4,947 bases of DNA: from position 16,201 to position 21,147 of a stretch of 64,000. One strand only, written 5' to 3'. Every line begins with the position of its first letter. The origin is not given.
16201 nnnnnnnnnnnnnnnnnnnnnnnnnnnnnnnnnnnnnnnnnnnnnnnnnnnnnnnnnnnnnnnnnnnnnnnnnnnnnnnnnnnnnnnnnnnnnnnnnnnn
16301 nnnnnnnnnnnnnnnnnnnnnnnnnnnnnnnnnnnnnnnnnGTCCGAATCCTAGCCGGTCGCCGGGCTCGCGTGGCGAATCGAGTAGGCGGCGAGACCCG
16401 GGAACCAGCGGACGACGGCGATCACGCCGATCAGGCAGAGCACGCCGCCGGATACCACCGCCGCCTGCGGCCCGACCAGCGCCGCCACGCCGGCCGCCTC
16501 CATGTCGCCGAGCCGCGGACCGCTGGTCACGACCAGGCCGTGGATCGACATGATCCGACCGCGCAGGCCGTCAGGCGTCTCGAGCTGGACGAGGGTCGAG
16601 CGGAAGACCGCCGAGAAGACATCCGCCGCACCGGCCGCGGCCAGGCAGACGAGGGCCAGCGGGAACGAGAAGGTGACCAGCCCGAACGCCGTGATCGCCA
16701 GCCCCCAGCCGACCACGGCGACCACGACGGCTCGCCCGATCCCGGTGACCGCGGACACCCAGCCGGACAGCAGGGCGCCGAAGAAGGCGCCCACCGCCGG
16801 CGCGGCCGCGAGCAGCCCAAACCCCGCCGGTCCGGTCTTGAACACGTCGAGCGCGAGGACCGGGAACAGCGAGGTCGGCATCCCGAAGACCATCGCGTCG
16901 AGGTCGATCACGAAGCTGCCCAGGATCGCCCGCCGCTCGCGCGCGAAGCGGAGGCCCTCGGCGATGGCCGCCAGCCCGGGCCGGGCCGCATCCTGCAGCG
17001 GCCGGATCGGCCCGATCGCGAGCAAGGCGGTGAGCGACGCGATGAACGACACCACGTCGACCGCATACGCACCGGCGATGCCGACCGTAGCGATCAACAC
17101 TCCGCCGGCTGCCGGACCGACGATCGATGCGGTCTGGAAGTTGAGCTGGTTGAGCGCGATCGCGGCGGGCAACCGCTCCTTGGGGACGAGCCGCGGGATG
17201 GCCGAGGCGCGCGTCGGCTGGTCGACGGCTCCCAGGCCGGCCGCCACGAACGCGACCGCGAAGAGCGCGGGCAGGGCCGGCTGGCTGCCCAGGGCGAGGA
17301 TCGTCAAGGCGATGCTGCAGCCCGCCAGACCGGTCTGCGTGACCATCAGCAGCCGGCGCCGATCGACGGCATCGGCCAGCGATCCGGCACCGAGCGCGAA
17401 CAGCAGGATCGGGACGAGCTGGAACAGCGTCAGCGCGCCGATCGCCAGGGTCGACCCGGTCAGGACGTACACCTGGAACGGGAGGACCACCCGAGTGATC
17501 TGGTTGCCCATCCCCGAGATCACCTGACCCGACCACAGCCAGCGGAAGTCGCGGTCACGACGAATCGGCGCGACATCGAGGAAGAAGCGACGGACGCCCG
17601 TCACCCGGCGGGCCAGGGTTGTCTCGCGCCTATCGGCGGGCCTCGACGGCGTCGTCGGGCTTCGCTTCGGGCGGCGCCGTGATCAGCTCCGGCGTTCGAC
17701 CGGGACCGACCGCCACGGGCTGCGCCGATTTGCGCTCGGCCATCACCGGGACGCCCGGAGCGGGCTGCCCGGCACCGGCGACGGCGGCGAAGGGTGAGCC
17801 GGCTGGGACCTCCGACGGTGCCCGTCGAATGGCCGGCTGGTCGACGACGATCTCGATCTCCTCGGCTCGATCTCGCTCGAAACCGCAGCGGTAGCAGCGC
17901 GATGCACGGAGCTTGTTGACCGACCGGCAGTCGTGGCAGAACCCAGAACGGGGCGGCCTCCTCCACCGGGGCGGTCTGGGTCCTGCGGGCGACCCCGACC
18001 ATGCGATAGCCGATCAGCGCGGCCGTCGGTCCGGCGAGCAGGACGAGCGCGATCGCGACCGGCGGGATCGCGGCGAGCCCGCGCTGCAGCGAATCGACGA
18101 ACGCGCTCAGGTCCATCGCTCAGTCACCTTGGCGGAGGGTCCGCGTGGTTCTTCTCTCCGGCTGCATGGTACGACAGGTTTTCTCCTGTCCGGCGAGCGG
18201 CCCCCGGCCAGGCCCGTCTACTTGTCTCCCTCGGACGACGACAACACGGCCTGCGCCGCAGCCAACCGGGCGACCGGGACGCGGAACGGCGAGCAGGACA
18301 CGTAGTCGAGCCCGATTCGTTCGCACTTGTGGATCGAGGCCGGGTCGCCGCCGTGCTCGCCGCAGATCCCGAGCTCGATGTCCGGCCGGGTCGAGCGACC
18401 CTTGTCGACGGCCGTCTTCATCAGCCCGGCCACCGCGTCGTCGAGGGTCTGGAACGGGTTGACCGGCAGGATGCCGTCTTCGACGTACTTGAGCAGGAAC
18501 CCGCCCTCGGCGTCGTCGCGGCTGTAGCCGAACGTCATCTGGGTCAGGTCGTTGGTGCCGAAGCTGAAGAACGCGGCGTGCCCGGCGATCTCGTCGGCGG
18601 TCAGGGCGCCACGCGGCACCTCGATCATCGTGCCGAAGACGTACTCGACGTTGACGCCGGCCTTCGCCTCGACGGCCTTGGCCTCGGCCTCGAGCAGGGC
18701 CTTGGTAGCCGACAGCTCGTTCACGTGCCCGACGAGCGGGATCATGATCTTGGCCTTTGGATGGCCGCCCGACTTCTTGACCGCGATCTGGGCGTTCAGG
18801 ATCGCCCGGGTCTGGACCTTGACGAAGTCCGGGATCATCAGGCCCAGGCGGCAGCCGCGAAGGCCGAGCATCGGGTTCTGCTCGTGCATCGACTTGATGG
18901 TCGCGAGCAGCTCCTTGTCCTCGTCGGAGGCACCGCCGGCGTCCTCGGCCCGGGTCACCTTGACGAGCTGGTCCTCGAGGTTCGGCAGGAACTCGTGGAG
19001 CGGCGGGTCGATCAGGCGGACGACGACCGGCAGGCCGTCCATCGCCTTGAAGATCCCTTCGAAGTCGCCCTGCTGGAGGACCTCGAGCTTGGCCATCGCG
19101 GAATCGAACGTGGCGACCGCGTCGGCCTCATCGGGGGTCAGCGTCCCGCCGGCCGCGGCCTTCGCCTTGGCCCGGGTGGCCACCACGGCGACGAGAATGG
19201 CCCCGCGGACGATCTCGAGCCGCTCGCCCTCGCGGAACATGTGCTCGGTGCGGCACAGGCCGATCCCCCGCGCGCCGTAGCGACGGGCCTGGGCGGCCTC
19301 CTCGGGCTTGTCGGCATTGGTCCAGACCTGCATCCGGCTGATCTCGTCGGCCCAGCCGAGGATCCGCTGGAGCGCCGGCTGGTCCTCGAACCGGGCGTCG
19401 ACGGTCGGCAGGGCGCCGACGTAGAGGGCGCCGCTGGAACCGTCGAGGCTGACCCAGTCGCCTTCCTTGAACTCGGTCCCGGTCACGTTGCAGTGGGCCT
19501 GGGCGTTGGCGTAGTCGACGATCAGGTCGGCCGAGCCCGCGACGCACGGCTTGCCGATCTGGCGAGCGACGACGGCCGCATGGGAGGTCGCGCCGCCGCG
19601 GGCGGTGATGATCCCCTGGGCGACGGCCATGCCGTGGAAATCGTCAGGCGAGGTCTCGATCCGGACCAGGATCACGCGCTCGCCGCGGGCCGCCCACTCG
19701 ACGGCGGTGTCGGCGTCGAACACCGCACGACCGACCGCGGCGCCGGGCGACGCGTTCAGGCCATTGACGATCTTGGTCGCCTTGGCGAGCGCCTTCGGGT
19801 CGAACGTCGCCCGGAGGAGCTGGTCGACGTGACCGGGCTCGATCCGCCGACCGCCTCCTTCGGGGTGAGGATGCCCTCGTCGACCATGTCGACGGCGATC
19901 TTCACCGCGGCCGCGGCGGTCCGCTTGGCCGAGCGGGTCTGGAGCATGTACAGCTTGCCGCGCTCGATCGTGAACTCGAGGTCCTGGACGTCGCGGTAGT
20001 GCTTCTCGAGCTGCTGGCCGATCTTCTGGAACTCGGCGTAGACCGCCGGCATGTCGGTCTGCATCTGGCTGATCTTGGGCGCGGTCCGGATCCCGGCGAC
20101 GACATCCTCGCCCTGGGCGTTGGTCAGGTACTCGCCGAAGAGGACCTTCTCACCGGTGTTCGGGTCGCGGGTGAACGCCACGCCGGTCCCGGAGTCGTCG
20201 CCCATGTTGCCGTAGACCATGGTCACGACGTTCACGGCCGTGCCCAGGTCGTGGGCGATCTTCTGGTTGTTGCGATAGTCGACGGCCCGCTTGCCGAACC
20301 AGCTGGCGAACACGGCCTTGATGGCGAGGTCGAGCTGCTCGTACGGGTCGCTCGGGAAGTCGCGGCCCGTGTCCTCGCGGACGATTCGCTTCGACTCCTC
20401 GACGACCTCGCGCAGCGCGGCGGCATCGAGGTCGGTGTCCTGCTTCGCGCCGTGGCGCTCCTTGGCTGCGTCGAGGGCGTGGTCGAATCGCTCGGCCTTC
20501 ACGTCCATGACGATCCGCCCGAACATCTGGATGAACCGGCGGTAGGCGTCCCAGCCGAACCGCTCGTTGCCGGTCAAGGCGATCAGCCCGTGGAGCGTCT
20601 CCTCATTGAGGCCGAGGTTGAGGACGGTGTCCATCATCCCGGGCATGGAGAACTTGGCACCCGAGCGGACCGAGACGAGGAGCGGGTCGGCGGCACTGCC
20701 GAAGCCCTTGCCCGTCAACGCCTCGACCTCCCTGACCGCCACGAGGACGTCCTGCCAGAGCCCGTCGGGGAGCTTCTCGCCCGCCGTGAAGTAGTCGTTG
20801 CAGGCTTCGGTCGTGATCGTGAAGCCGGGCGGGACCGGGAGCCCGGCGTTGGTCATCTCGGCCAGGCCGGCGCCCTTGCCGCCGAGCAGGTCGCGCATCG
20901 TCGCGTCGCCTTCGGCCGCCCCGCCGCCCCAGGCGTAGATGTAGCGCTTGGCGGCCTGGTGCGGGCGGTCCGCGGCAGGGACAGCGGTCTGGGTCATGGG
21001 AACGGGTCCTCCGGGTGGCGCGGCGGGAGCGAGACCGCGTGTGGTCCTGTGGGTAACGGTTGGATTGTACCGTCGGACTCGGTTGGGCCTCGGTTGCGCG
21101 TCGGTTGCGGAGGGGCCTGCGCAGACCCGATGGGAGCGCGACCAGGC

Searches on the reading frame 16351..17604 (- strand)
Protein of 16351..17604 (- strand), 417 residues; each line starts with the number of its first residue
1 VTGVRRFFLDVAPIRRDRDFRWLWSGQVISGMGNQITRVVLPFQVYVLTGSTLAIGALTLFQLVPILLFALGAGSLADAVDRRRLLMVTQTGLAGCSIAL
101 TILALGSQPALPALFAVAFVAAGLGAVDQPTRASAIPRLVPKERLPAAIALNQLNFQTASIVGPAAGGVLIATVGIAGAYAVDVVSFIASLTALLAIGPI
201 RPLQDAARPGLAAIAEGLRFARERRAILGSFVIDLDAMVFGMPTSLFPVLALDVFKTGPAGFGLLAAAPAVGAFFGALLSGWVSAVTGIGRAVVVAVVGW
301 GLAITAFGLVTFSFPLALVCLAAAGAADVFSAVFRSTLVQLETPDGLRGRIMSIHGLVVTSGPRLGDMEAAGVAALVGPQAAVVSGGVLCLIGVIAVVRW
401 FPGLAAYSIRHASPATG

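Call 67: search_protein_families(library=pfam, proteins=[window:16351-17604:-], max_evalue=0.00001)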
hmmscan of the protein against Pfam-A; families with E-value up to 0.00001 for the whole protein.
window:16351-17604:- (417 aa): 2 families
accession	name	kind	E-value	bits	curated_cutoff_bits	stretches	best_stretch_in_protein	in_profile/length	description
PF05977.19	MFS_3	-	2.1e-44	152.3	27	1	12-399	5-392/524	Transmembrane secretion effector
PF07690.21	MFS_1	-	1.3e-29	103.6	33.4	2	23-362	1-342/347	Major Facilitator Superfamily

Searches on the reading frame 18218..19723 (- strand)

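Call 67: search_protein_families(library=pfam, proteins=[window:18218-19723:-], max_evalue=0.00001)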
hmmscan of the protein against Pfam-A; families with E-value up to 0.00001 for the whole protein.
window:18218-19723:- (501 aa): 2 families
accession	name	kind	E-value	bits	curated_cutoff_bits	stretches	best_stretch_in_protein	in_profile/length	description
PF02896.24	PEP-utilizers_C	-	2.1e-77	260.6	22.8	1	118-492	7-291/293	PEP-utilising enzyme, PEP-binding domain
PF00391.29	PEP-utilizers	-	1.3e-23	82.8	23.1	1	15-98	3-72/72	PEP-utilising enzyme, mobile domain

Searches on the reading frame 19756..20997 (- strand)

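Call 67: search_protein_families(library=pfam, proteins=[window:19756-20997:-], max_evalue=0.00001)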
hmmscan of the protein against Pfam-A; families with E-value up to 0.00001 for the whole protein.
window:19756-20997:- (413 aa): 1 family
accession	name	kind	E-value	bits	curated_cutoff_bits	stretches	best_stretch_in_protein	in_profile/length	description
PF01326.24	PPDK_N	-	3e-54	185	27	3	82-316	79-227/328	Pyruvate phosphate dikinase, AMP/ATP-binding domain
